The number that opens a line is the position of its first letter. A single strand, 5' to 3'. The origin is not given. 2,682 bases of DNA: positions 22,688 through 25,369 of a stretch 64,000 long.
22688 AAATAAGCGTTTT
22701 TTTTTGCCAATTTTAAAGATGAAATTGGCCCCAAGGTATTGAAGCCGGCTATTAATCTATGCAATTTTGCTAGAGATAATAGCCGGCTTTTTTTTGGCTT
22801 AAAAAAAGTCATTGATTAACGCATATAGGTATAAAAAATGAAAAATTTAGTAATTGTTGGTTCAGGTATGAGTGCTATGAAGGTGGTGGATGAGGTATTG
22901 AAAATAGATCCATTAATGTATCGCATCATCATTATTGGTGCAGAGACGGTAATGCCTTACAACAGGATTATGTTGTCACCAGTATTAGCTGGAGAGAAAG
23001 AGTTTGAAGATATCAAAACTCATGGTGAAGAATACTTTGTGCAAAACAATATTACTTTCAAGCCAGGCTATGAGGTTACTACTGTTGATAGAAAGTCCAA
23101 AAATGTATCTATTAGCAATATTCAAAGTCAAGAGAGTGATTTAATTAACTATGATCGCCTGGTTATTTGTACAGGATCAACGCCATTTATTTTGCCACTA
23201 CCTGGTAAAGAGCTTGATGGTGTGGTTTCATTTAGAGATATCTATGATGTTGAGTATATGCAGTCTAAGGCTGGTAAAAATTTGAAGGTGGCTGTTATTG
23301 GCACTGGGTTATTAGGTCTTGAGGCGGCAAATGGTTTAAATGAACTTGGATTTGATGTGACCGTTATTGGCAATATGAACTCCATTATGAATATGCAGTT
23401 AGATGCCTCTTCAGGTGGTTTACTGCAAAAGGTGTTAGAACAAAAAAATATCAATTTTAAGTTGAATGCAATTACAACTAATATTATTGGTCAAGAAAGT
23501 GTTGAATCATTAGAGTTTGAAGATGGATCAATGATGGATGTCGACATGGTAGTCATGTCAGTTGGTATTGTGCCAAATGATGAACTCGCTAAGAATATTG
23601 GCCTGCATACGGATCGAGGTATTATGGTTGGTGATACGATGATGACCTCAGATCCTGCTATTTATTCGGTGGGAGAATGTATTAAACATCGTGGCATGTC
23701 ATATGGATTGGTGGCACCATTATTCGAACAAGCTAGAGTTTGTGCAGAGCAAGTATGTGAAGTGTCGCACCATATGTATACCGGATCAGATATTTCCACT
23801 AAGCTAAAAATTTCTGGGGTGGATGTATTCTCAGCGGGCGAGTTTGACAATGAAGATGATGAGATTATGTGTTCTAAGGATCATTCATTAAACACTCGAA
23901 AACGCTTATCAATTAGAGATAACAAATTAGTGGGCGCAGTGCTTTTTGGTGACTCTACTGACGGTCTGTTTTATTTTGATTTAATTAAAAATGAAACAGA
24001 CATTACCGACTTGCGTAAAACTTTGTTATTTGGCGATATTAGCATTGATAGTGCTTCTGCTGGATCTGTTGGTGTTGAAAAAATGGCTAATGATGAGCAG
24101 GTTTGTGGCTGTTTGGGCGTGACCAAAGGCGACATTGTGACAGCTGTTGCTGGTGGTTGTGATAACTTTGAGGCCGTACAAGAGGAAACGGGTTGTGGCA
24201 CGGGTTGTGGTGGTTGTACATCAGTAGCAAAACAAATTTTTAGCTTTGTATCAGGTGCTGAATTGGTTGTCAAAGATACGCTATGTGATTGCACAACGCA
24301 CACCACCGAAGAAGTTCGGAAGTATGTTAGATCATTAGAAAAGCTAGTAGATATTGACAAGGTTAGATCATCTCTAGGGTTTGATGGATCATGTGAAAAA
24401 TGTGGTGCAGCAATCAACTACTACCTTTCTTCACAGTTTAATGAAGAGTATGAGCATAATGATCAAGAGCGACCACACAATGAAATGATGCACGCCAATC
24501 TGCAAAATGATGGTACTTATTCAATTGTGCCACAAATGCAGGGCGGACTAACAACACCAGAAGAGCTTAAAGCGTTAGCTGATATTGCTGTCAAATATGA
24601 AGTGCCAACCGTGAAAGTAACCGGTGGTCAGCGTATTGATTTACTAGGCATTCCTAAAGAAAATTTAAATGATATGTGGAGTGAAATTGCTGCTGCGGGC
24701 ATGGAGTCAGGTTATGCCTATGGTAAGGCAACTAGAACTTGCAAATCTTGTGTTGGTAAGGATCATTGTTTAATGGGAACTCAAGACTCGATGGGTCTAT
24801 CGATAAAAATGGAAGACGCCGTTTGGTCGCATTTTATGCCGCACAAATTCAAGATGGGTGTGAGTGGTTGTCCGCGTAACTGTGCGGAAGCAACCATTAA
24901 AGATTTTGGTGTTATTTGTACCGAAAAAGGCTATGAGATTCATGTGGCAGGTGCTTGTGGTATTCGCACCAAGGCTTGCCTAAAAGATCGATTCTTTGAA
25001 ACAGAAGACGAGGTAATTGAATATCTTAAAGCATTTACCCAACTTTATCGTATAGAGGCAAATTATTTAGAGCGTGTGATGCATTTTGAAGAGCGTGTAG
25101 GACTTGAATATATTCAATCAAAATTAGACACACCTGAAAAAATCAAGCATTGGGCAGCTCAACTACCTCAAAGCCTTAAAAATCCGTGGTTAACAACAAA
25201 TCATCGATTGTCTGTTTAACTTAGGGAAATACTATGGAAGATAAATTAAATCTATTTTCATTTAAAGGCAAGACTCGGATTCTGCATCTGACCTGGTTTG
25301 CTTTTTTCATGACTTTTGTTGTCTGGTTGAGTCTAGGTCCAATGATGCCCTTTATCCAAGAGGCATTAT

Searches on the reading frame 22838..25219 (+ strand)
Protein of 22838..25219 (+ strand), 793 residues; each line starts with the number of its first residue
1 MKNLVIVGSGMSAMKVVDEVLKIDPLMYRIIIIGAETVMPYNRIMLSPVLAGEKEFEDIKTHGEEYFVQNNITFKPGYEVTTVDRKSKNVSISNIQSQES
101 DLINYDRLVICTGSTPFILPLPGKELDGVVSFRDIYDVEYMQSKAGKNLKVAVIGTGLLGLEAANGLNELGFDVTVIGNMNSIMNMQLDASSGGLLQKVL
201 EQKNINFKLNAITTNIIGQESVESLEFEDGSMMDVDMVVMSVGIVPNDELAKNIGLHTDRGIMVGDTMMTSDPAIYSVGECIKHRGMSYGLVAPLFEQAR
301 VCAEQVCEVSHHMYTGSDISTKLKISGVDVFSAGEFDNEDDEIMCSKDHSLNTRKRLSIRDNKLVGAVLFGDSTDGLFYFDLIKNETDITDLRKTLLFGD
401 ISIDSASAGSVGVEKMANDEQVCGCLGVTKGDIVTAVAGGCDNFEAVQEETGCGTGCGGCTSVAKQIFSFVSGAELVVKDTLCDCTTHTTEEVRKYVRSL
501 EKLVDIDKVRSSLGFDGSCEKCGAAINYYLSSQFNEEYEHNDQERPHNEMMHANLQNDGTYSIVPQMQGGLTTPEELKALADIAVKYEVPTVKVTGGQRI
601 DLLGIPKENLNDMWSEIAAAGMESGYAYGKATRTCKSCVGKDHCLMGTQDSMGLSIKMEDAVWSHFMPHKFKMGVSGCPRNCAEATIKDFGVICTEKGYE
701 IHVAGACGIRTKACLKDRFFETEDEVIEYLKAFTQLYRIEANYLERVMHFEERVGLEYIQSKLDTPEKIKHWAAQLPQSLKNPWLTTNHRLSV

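Call 7: search_protein_families(library=pfam, proteins=[window:22838-25219:+])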
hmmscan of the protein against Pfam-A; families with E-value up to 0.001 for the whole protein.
window:22838-25219:+ (793 aa): 7 families
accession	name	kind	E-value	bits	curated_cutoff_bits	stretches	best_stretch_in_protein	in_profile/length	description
PF07992.20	Pyr_redox_2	-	2e-52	178.9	26.1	1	3-287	2-282/291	Pyridine nucleotide-disulphide oxidoreductase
PF01077.27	NIR_SIR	-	3.2e-28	98.6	27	1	629-767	2-154/158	Nitrite and sulphite reductase 4Fe-4S domain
PF04324.20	Fer2_BFD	-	9.4e-19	68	26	2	422-468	2-48/50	BFD-like [2Fe-2S] binding domain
PF00070.33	Pyr_redox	-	4.4e-17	62.8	22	1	150-229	1-81/82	Pyridine nucleotide-disulphide oxidoreductase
PF18267.7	Rubredoxin_C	-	1.1e-14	54.6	25.9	1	320-386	2-69/70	Rubredoxin NAD+ reductase C-terminal domain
PF03460.22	NIR_SIR_ferr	-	6.1e-14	52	24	1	556-620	3-69/69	Nitrite/Sulfite reductase ferredoxin-like half domain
PF13738.12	Pyr_redox_3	-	1.4e-07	31.5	30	1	62-279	86-305/305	Pyridine nucleotide-disulphide oxidoreductase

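Call 8: find_related_loci(query=window:22838-25219:+, collection=genome_contigs, flank=10000)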
Query window:22838-25219:+ (793 aa) in genome_contigs; peptide patterns used: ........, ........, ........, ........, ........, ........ (x = any residue, [..] = any of these).
107 stretches matched a pattern; 43 encode a relative of the query (tblastn E <= 1e-3); 40 distinct loci.
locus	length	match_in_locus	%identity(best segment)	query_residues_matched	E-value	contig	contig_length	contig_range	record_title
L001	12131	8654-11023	85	1-790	0e+0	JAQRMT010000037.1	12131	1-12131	MAG: Gammaproteobacteria bacterium isolate MAG3 MAG5_37, whole genome shotgun sequence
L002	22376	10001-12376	86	1-792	0e+0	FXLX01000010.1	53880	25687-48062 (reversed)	uncultured SUP05 cluster bacterium isolate CRYPA genome assembly, contig: NODE_10_length_53880_cov_193.315, whole genome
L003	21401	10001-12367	85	1-791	0e+0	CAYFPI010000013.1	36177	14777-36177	MAG TPA_asm: uncultured Candidatus Thioglobus sp. isolate ERP019367_co1_139 genome assembly, contig: NODE_1169_length_36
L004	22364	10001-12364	85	1-790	0e+0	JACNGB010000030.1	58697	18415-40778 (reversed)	MAG: Candidatus Thioglobus pontius NIOZ-UU_NODE_470_length_58697_cov_62.3046, whole genome shotgun sequence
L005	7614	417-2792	84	1-792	0e+0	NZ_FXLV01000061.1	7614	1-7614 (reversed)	Bathymodiolus heckerae thiotrophic gill symbiont isolate BHECKSOX2, whole genome shotgun sequence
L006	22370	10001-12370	83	1-792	0e+0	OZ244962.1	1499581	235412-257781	MAG: Gammaproteobacteria bacterium isolate 968babb0-bb61-4cc3-8804-d24b8dd7e2ac genome assembly, chromosome: 1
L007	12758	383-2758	83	1-792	0e+0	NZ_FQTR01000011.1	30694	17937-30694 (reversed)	Bacterium endosymbiont of Bathymodiolus sp. 5 South isolate BCLUESOX, whole genome shotgun sequence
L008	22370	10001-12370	83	1-792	0e+0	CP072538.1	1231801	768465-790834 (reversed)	MAG: Candidatus Ruthia sp. Plio_17_S18 chromosome, complete genome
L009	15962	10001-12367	84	1-790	0e+0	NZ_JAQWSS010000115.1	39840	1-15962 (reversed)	MAG: Candidatus Thioglobus sp. isolate cluster2_bin.64 k141_2182731, whole genome shotgun sequence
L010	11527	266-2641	84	1-792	0e+0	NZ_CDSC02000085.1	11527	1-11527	Bathymodiolus azoricus thioautotrophic gill symbiont strain BazSymA Acontig00081, whole genome shotgun sequence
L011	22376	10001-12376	84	1-792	0e+0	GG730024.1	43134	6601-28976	MAG: uncultured SUP05 cluster bacterium genomic scaffold Scf_Contig34484, whole genome shotgun sequence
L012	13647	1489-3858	82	1-792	0e+0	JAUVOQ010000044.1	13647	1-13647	MAG: Candidatus Ruthturnera sp. isolate CSMAG_640 CSMAG_640_k141_1471535_length_13647_cov_25.1480, whole genome shotgun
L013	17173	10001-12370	84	1-790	0e+0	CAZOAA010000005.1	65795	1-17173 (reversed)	MAG TPA_asm: uncultured Candidatus Thioglobus sp. isolate SRP167671_co2_48 genome assembly, contig: NODE_533_length_6579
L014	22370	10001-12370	81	1-792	0e+0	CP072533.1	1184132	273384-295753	MAG: Candidatus Ruthia sp. Cpac_8_S14 chromosome, complete genome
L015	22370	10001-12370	82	1-792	0e+0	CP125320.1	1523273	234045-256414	MAG: Candidatus Ruthturnera sp. Tsphm01 chromosome, complete genome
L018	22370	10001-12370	79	1-790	0e+0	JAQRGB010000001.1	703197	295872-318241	MAG: Candidatus Thiodubiliella sp. isolate TVD4-1sym 1, whole genome shotgun sequence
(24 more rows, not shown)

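Call 15: search_protein_families(library=pfam, proteins=[L018:3585-4187:-, L018:4190-4480:-, L018:4591-4914:-, L018:4829-5155:-, L018:5186-5548:-, L018:3110-3550:-, L018:2536-3117:+, L018:6827-7486:-, L018:7550-8764:-, L018:8774-9121:-])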
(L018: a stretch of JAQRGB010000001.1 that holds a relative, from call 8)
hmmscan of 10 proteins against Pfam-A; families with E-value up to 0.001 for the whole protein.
L018:3585-4187:- (200 aa): 3 families
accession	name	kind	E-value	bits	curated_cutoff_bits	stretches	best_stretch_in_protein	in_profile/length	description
PF03861.19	ANTAR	-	1.9e-19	69.6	27.3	1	137-187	4-54/54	ANTAR domain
PF00072.30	Response_reg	-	5.7e-09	36.6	30.2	1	7-110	1-104/111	Response regulator receiver domain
PF02302.22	PTS_IIB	-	0.00021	22.3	23.6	1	20-78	20-77/90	PTS system, Lactose/Cellobiose specific IIB subunit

L018:4190-4480:- (96 aa): 2 families
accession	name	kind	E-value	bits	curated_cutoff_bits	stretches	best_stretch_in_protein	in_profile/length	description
PF13238.12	AAA_18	-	1.1e-05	26.3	29.4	1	4-94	1-84/128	AAA domain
PF13207.12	AAA_17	-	0.00011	23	27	1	11-90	5-79/136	AAA domain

L018:4591-4914:- (107 aa): 1 family
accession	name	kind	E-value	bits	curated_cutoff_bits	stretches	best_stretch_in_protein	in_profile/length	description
PF01925.25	TauE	-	5.9e-13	49.5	32.6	1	12-100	148-236/237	Sulfite exporter TauE/SafE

L018:4829-5155:- (108 aa): 1 family
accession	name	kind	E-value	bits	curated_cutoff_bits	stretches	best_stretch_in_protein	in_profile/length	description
PF01925.25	TauE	-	5.2e-06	26.7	32.6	1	10-89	66-144/237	Sulfite exporter TauE/SafE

L018:5186-5548:- (120 aa): 1 family
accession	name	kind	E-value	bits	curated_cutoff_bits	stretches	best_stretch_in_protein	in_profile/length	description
PF14833.11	NAD_binding_11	-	3.4e-14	53.6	30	1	8-115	13-119/122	NAD-binding of NADP-dependent 3-hydroxyisobutyrate dehydrogenase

L018:3110-3550:- (146 aa): 1 family
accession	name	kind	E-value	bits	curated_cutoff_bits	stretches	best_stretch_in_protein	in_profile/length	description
PF02391.22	MoaE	-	2.5e-35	121.5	23.4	1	6-119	1-114/114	MoaE protein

L018:2536-3117:+ (193 aa): 2 families
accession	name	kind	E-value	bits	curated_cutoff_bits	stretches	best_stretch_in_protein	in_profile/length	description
PF12804.13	NTP_transf_3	-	1.4e-29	103.8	27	1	11-156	1-148/160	MobA-like NTP transferase domain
PF01983.22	CofC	-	0.00069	19.3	22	0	39-128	35-121/217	Guanylyl transferase CofC like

L018:6827-7486:- (219 aa): 1 family
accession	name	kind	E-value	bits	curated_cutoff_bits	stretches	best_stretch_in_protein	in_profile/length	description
PF09694.16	Gcw_chp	-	5.3e-16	59.8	24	1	30-177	9-167/230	Bacterial protein of unknown function (Gcw_chp)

L018:7550-8764:- (404 aa): 1 family
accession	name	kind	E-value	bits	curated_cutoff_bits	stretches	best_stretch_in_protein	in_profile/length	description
PF00909.26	Ammonium_transp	-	5.3e-91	305.7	23.2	1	17-398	3-399/399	Ammonium Transporter Family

L018:8774-9121:- (115 aa): 1 family
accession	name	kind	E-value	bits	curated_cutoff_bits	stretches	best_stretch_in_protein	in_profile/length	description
PF00543.27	P-II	-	3.5e-31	108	25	1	1-109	1-102/102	Nitrogen regulatory protein P-II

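Call 17: find_homologous_proteins(query=L018:3585-4187:-, max_evalue=1e-10)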
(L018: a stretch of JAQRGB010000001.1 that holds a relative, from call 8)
Query L018:3585-4187:- (200 aa): 780 proteins with E <= 1e-10 among 896 candidates; the best 120 are listed.
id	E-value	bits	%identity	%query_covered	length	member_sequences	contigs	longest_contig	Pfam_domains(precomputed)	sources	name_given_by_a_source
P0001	1.3e-106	372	91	97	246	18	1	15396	PF03861.20,PF00072.31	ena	-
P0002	2.0e-106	371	91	97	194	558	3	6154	PF03861.20,PF00072.31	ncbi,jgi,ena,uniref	ncbi:Response regulator NasT [hydrothermal vent metagenome]|uniref:Response regulator NasT n=1 Tax=h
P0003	7.2e-105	366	90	97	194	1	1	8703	PF03861.20,PF00072.31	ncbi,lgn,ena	-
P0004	3.5e-104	364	90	97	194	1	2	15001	PF03861.20,PF00072.31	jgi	jgi:response regulator NasT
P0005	4.2e-104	364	90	97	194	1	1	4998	PF03861.20,PF00072.31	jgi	jgi:response regulator NasT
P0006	4.6e-104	364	89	97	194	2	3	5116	PF03861.20,PF00072.31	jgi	jgi:response regulator NasT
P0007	4.8e-104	364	89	97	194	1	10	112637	PF03861.20,PF00072.31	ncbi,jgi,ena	ncbi:MAG: ANTAR domain-containing protein [PS1 clade bacterium]|jgi:response regulator NasT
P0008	5.8e-104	363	89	97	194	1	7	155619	PF03861.20,PF00072.31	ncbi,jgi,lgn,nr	ncbi:MAG TPA: ANTAR domain-containing protein [Candidatus Thioglobus sp.]|jgi:response regulator Nas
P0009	1.2e-103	362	88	97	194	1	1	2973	PF03861.20,PF00072.31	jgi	-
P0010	2.5e-103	361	88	97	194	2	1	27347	PF03861.20,PF00072.31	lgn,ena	-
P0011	3.1e-103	361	88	97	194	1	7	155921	PF03861.20,PF00072.31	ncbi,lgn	-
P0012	3.8e-103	361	88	97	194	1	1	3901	PF03861.20,PF00072.31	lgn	-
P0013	4.3e-103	361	88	97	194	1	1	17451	PF03861.20,PF00072.31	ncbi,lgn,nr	ncbi:MAG TPA: ANTAR domain-containing protein [Gammaproteobacteria bacterium]|nr:ANTAR domain-contai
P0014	1.2e-102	359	87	97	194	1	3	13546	PF03861.20,PF00072.31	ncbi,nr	ncbi:MAG: ANTAR domain-containing protein [Candidatus Thioglobus sp.]|nr:MAG: ANTAR domain-containin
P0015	1.3e-102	359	89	97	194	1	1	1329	PF03861.20,PF00072.31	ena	-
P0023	7.1e-102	357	89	97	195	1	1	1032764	PF03861.20,PF00072.31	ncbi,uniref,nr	ncbi:ANTAR domain-containing response regulator [Candidatus Vesicomyidisocius sp. SY067_SCS001]|unir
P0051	8.9e-92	324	81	95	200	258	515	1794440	PF03861.20,PF00072.31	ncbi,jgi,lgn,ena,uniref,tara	ncbi:ANTAR domain-containing response regulator [Pseudothioglobus sp. nBUS_23]|jgi:response regulato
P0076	2.7e-87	309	85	88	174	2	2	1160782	PF03861.20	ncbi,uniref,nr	ncbi:response regulator receiver and ANTAR domain protein [Candidatus Ruthia magnifica str. Cm (Caly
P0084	5.3e-85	302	73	97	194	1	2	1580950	PF03861.20,PF00072.31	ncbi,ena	-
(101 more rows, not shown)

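Call 18: find_encoding_contigs(protein=P0008, flank=10000, max_places=4)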
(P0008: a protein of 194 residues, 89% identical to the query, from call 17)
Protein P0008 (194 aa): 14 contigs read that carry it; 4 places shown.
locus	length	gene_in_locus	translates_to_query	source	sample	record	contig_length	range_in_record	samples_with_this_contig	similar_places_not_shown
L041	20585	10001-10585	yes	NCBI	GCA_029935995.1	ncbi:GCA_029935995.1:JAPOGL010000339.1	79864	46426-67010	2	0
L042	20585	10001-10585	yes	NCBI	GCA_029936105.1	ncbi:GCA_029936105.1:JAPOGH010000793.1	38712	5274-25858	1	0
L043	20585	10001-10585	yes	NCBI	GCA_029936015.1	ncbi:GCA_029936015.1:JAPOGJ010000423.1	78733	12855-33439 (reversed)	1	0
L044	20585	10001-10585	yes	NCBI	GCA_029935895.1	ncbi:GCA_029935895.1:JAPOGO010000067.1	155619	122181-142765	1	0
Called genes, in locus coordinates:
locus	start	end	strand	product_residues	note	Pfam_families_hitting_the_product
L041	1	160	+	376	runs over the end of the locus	PF01546:Peptidase_M20, PF07687:M20_dimer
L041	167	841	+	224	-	PF01746:tRNA_m1G_MT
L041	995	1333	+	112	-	PF00543:P-II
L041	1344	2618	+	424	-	PF00909:Ammonium_transp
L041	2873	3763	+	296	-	PF00701:DHDPS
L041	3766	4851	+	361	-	PF06804:BamC_C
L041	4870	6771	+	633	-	PF01653:DNA_ligase_aden (weak), PF03120:OB_DNA_ligase, PF14520:HHH_5 (faint), PF00533:BRCT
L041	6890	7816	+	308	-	PF02743:dCache_1 (weak), PF10388:YkuI_C (weak)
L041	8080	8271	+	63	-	-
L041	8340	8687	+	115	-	PF00543:P-II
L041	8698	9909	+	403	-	PF00909:Ammonium_transp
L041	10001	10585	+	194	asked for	PF00072:Response_reg, PF03861:ANTAR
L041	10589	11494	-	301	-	PF00902:TatC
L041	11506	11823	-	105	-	-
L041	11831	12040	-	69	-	-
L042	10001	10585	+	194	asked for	PF00072:Response_reg, PF03861:ANTAR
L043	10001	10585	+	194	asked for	PF00072:Response_reg, PF03861:ANTAR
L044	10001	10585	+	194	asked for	PF00072:Response_reg, PF03861:ANTAR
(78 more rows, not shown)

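Call 19: find_encoding_contigs(protein=P0076, flank=10000, max_places=2)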
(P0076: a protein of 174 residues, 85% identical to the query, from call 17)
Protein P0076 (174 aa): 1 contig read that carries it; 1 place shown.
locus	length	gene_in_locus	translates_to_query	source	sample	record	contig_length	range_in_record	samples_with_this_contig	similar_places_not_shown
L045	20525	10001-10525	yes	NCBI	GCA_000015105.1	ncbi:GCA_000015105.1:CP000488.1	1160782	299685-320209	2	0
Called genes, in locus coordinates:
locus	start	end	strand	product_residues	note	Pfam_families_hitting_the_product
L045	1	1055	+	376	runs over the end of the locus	PF01546:Peptidase_M20, PF07687:M20_dimer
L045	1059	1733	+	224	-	PF01746:tRNA_m1G_MT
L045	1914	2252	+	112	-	PF00543:P-II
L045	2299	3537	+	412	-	PF00909:Ammonium_transp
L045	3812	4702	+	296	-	PF00701:DHDPS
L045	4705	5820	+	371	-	PF06804:BamC_C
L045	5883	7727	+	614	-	PF01653:DNA_ligase_aden (weak), PF03120:OB_DNA_ligase, PF14520:HHH_5 (faint)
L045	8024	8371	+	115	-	PF00543:P-II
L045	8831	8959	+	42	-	-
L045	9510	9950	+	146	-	PF00571:CBS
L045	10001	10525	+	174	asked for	PF03861:ANTAR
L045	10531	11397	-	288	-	PF00902:TatC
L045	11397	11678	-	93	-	PF02416:TatA_B_E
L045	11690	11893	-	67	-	PF02416:TatA_B_E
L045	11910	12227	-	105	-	PF01503:PRA-PH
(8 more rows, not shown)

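Call 51: find_encoding_contigs(protein=window:22838-25219:+, flank=1000, max_places=4)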
Protein window:22838-25219:+ (793 aa): 25 contigs read that carry it; 4 places shown.
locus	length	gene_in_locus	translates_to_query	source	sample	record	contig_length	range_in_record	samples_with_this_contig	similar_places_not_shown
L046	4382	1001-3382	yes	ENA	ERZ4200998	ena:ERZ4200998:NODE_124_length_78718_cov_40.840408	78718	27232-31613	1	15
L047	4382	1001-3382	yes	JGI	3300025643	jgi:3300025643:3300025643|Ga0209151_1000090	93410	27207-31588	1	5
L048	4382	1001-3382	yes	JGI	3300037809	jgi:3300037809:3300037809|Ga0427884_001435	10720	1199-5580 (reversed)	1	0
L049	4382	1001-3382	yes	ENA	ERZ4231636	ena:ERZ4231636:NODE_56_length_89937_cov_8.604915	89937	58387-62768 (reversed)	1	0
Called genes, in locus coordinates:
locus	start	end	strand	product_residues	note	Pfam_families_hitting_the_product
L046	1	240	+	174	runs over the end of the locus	-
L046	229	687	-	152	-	PF02391:MoaE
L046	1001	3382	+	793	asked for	PF07992:Pyr_redox_2, PF13738:Pyr_redox_3 (weak), PF00070:Pyr_redox, PF18267:Rubredoxin_C, PF04324:Fer2_BFD, PF03460:NIR_SIR_ferr, PF01077:NIR_SIR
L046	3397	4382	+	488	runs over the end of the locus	PF07690:MFS_1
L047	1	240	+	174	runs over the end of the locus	-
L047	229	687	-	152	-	PF02391:MoaE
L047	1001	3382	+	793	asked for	PF07992:Pyr_redox_2, PF13738:Pyr_redox_3 (weak), PF00070:Pyr_redox, PF18267:Rubredoxin_C, PF04324:Fer2_BFD, PF03460:NIR_SIR_ferr, PF01077:NIR_SIR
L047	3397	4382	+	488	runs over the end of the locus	PF07690:MFS_1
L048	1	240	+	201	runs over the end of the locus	-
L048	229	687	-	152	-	PF02391:MoaE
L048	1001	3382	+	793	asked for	PF07992:Pyr_redox_2, PF13738:Pyr_redox_3 (weak), PF00070:Pyr_redox, PF18267:Rubredoxin_C, PF04324:Fer2_BFD, PF03460:NIR_SIR_ferr, PF01077:NIR_SIR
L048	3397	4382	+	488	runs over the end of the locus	PF07690:MFS_1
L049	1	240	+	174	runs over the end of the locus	-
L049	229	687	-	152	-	PF02391:MoaE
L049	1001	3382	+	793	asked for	PF07992:Pyr_redox_2, PF13738:Pyr_redox_3 (weak), PF00070:Pyr_redox, PF18267:Rubredoxin_C, PF04324:Fer2_BFD, PF03460:NIR_SIR_ferr, PF01077:NIR_SIR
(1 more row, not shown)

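Call 52: find_encoding_contigs(protein=P0084, flank=4000, max_places=1)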
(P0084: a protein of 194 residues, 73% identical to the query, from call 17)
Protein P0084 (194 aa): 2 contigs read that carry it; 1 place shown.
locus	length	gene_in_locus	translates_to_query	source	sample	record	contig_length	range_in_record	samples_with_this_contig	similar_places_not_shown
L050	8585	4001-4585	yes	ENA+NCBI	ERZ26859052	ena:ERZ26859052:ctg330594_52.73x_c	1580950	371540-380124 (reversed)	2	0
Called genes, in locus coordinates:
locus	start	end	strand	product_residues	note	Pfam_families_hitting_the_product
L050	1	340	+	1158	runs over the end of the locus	PF00873:ACR_tran, PF02355:SecD_SecF_C (faint)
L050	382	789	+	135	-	-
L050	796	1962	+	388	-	PF03721:UDPG_MGDP_dh_N, PF00984:UDPG_MGDP_dh, PF03720:UDPG_MGDP_dh_C (weak)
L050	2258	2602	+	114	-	PF00543:P-II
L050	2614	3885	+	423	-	PF00909:Ammonium_transp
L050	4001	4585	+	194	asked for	PF00072:Response_reg, PF03861:ANTAR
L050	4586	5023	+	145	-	PF00075:RNase_H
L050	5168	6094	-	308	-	PF00902:TatC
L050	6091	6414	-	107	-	PF02416:TatA_B_E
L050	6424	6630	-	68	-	PF02416:TatA_B_E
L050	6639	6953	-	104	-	PF01503:PRA-PH, PF03819:MazG (weak)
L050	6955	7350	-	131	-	PF01502:PRA-CH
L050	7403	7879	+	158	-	PF00565:SNase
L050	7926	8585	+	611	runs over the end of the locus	PF13667:ThiC-associated, PF01964:ThiC_Rad_SAM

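Call 53: find_encoding_contigs(protein=P0051, flank=4000, max_places=1)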
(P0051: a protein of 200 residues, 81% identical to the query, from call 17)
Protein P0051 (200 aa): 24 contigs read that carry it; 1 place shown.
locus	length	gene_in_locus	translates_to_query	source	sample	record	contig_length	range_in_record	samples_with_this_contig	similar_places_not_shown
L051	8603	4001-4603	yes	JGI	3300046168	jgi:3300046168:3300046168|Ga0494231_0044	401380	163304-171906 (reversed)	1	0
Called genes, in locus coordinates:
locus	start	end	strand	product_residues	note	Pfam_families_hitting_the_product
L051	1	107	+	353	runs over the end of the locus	PF06804:BamC_C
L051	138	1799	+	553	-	PF01653:DNA_ligase_aden (faint), PF03120:OB_DNA_ligase, PF14520:HHH_5 (weak)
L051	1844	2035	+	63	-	PF00533:BRCT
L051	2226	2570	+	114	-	PF00543:P-II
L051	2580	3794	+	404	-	PF00909:Ammonium_transp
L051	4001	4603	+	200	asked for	PF00072:Response_reg, PF03861:ANTAR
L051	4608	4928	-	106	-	PF01503:PRA-PH, PF03819:MazG (weak)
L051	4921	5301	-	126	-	PF01502:PRA-CH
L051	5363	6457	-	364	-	PF03462:PCRF, PF00472:RF-1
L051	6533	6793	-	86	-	PF00312:Ribosomal_S15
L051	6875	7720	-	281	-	PF03279:Lip_A_acyltrans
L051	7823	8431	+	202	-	PF01807:Zn_ribbon_DnaG, PF08275:DNAG_N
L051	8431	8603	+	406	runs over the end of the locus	PF08275:DNAG_N, PF01751:Toprim, PF13155:Toprim_2, PF13362:Toprim_3 (faint), PF13662:Toprim_4, PF10410:DnaB_bind (weak)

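Call 54: find_encoding_contigs(protein=P0023, flank=4000, max_places=1)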
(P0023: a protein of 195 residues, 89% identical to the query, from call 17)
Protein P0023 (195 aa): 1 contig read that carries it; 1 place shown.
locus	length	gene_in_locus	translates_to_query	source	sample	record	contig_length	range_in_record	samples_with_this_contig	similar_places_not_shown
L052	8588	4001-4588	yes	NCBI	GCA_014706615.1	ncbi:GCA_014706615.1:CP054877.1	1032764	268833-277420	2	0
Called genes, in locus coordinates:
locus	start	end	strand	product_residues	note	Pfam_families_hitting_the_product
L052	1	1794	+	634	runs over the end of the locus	PF01653:DNA_ligase_aden (weak), PF03120:OB_DNA_ligase, PF14520:HHH_5 (faint)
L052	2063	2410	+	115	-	PF00543:P-II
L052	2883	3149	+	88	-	-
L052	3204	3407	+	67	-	-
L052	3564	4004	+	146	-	PF00571:CBS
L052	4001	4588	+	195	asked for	PF00072:Response_reg, PF03861:ANTAR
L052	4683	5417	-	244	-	PF00902:TatC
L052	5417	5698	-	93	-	PF02416:TatA_B_E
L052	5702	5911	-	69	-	PF02416:TatA_B_E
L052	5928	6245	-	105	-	PF01503:PRA-PH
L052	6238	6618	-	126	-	PF01502:PRA-CH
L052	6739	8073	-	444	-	PF01262:AlaDh_PNT_C (faint), PF01266:DAO (faint), PF07992:Pyr_redox_2, PF13450:NAD_binding_8 (faint), PF13738:Pyr_redox_3, PF00070:Pyr_redox, PF02852:Pyr_redox_dim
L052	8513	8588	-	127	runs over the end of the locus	-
